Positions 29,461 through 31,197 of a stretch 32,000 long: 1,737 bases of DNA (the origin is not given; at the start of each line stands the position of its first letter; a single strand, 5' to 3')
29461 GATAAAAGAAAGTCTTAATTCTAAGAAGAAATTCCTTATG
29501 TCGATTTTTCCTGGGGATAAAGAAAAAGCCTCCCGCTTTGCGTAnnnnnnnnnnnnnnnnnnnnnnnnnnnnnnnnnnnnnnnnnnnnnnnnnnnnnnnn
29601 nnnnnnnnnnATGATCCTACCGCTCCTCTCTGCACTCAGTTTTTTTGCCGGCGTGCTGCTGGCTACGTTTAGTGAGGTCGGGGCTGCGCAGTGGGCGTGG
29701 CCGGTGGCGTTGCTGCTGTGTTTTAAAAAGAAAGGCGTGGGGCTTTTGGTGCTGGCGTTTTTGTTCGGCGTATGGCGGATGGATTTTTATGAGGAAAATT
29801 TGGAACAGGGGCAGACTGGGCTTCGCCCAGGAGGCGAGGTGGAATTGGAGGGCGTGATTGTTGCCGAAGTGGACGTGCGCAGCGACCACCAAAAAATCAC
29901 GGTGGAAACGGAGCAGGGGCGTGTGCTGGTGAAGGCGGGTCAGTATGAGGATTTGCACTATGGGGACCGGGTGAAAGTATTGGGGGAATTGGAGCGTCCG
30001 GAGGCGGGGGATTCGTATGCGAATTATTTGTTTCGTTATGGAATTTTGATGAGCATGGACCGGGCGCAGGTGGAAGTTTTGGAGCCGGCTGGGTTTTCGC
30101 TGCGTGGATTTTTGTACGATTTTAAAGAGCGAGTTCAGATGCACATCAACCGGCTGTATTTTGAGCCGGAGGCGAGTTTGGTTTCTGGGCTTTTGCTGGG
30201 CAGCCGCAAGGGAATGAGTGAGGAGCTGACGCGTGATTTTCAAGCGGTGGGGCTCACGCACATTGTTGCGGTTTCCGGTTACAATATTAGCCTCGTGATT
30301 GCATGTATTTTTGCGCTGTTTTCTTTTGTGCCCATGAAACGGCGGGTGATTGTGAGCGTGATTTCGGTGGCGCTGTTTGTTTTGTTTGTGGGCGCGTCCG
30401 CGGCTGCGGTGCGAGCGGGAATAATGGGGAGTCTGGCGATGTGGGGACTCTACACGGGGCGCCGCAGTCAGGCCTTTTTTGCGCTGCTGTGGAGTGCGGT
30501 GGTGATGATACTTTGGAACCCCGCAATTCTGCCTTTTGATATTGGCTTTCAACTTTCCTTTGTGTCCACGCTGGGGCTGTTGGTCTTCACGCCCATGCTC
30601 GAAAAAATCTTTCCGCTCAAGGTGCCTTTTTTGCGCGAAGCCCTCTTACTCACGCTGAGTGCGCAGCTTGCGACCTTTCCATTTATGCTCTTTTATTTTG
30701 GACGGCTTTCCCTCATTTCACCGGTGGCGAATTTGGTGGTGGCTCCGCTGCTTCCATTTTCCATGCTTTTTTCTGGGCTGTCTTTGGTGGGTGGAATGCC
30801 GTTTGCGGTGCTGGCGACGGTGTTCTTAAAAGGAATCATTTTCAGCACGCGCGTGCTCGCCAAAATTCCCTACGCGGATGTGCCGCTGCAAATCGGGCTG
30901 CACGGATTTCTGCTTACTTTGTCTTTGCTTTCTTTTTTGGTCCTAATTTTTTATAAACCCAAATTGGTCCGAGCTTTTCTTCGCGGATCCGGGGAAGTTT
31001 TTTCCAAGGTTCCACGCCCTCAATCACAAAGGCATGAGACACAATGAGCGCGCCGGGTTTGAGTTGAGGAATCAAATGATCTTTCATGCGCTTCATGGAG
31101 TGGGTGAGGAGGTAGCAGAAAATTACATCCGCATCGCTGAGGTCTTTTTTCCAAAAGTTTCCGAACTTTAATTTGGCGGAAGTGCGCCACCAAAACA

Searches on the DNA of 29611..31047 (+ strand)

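Call 80: search_rna_families(source=L004, start=16960, end=17190, threshold=evalue, max_evalue=5)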
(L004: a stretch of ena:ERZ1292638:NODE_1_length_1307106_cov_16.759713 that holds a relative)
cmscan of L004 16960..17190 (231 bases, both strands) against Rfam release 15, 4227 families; matches with E-value up to 5: 6.
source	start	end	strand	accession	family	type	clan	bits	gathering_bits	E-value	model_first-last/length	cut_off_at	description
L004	17025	17132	-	RF03767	mir-3432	Gene; miRNA;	-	26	80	0.0027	1-78/78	no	mir-3432 microRNA precursor family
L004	16971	17049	+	RF02589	Spy779816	Gene; sRNA;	-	19.4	67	0.62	1-88/88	no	S. pyogenes small RNA 779816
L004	16990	17161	+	RF04211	MIR5185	Gene; miRNA;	-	16.8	101.7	0.74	1-111/111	no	MIR5185 microRNA precursor family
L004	17030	17130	+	RF03259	MIR1514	Gene; miRNA;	-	16.4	90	2.4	1-110/110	no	MIR1514 microRNA precursor family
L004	17028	17132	+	RF04099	MIR837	Gene; miRNA;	-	15.6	117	1.6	1-122/122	no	MIR837 microRNA precursor family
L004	17020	17140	+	RF03722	MIR4378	Gene; miRNA;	-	15.4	90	3.3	1-91/91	no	MIR4378 microRNA precursor family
